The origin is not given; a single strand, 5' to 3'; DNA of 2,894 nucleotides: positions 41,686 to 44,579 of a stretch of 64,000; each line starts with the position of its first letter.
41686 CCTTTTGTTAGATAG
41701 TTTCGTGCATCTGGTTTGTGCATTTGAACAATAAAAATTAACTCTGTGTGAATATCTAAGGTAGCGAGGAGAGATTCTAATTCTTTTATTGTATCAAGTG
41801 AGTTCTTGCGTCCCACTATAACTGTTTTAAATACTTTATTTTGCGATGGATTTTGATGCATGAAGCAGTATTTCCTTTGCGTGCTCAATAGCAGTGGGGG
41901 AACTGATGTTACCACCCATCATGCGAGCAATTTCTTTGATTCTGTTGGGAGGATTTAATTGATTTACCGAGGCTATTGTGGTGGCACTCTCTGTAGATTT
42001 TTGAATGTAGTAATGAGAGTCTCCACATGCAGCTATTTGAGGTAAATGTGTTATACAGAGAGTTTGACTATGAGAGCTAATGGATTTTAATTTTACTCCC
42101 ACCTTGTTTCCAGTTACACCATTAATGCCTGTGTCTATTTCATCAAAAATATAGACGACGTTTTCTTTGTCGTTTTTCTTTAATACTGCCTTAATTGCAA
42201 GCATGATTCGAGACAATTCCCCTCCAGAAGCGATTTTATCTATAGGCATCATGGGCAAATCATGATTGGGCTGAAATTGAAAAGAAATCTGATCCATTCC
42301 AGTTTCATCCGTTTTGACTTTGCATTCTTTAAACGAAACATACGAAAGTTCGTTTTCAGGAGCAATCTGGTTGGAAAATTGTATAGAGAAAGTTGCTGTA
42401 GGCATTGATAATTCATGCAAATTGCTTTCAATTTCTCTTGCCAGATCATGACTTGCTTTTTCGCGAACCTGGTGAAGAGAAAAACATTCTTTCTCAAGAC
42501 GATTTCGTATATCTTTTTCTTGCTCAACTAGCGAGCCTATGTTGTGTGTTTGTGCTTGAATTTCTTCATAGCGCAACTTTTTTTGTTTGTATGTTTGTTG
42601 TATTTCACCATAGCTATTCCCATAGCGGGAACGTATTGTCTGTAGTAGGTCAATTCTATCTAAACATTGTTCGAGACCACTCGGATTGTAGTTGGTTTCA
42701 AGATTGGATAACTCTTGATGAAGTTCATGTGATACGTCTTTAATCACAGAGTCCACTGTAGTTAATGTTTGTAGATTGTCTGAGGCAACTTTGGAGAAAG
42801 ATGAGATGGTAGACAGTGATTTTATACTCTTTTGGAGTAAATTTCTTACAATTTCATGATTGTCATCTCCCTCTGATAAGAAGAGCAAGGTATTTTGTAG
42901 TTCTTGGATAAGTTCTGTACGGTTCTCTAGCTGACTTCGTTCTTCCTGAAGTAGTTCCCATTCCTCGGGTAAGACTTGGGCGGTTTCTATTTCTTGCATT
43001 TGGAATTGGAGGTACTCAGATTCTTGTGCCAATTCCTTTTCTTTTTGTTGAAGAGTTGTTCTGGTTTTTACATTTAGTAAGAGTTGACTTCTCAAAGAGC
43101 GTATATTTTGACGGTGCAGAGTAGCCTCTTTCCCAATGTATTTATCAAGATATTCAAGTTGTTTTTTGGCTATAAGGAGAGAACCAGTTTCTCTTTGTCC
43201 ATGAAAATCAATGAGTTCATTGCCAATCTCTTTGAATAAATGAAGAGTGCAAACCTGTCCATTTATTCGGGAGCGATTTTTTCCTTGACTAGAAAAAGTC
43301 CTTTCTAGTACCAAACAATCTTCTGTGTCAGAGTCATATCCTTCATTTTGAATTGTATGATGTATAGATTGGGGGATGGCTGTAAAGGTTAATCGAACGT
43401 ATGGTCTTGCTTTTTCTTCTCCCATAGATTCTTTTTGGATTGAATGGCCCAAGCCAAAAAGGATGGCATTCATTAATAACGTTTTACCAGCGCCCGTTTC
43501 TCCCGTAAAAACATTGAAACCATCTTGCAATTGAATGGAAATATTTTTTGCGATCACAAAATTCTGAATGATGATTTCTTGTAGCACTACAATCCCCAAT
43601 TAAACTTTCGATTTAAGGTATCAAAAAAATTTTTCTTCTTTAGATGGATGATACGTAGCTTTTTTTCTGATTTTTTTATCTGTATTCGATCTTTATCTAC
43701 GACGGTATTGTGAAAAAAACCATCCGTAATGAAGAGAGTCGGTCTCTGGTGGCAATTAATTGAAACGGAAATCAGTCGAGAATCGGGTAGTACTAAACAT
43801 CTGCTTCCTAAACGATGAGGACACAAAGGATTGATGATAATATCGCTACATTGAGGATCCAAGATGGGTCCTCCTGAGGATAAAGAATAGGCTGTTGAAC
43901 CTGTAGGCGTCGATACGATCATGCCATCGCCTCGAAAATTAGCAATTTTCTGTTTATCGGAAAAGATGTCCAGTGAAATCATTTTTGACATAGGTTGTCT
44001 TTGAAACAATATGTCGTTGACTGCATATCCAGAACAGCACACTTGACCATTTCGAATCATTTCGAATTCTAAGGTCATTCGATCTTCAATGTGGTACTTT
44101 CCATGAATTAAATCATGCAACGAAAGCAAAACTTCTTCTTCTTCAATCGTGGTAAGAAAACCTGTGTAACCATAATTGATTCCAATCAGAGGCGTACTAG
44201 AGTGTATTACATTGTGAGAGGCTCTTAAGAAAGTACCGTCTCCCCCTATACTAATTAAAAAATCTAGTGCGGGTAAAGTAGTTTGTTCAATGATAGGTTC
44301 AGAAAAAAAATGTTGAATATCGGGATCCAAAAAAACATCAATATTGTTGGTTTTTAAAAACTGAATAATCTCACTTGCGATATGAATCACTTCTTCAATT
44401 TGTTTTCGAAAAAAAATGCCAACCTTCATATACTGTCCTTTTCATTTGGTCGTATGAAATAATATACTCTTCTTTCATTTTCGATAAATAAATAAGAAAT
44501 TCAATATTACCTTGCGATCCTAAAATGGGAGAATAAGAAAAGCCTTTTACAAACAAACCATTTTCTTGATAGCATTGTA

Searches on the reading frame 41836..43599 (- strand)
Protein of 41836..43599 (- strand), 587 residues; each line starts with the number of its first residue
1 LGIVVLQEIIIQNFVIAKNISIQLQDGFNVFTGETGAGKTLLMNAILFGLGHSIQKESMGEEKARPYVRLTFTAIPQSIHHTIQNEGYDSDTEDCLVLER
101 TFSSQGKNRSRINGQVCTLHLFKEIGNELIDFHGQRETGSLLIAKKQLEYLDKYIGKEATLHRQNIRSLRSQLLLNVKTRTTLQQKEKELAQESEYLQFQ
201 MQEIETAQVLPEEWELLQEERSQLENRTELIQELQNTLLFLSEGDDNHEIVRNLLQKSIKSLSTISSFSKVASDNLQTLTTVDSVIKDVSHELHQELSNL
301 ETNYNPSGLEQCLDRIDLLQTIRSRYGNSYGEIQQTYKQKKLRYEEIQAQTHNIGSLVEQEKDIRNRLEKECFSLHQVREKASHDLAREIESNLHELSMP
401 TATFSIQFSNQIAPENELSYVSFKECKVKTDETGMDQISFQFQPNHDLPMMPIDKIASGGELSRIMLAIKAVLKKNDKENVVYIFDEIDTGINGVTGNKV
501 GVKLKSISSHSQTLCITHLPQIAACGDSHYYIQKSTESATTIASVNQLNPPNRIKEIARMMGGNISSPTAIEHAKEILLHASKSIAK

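Call 77: search_protein_families(library=pfam, proteins=[window:41836-43599:-], max_evalue=0.00001)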
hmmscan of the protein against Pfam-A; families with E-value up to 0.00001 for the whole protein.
window:41836-43599:- (587 aa): 3 families
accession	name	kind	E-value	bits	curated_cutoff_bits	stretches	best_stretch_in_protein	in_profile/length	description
PF02463.25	SMC_N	-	1.2e-16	61.3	40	1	6-536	2-215/220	RecF/RecN/SMC N terminal domain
PF13476.12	AAA_23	-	2.2e-12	48.5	27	1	9-236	2-198/201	AAA domain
PF13175.12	AAA_15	-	7.6e-06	26.2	32.1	0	6-312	3-292/374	AAA ATPase domain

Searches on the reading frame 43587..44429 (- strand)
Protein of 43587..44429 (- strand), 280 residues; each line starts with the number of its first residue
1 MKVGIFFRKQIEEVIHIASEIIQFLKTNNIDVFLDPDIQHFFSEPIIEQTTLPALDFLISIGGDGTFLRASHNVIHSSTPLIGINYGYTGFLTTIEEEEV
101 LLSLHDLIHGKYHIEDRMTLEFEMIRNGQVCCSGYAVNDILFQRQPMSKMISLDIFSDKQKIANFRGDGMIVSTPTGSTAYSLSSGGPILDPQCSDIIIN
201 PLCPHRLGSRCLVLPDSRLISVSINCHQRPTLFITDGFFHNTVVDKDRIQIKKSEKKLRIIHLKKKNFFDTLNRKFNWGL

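Call 77: search_protein_families(library=pfam, proteins=[window:43587-44429:-], max_evalue=0.00001)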
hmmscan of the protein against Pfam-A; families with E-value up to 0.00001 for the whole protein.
window:43587-44429:- (280 aa): 2 families
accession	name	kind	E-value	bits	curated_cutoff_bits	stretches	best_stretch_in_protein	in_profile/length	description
PF20143.4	NAD_kinase_C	-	1.9e-30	105.7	23.7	1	138-263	2-126/126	ATP-NAD kinase C-terminal domain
PF01513.26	NAD_kinase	-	5.3e-15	56.3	25.5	1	3-112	1-130/130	ATP-NAD kinase N-terminal domain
